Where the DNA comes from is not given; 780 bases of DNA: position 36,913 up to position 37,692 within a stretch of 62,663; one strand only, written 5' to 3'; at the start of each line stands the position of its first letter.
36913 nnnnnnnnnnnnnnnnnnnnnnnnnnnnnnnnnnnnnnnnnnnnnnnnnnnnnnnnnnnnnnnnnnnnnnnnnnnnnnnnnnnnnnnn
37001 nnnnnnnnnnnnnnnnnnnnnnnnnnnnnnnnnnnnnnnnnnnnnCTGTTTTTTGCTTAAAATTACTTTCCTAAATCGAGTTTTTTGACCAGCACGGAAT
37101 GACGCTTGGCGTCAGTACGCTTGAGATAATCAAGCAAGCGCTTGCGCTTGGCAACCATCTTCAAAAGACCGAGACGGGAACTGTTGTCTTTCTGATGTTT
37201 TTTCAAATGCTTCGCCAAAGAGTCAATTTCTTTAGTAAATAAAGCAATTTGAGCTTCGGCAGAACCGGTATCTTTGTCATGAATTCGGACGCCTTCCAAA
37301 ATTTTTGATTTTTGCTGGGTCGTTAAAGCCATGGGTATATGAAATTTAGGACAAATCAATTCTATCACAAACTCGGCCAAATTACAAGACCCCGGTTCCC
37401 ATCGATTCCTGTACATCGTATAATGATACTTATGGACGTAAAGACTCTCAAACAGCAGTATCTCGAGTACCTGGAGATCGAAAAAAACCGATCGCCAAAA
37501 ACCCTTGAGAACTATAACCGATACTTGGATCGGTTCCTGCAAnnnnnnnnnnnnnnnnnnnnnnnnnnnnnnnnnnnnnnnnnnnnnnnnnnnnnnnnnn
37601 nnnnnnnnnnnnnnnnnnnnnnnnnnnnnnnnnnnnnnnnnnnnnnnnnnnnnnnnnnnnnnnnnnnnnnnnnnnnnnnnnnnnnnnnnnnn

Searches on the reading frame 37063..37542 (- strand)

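Call 34: search_protein_families(library=pfam, proteins=[window:37063-37542:-])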
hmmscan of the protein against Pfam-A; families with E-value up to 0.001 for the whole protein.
window:37063-37542:- (159 aa): 1 family
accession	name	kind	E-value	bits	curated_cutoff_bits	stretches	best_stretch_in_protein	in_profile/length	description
PF00312.27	Ribosomal_S15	-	9.5e-28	96.6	31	1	78-157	1-80/81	Ribosomal protein S15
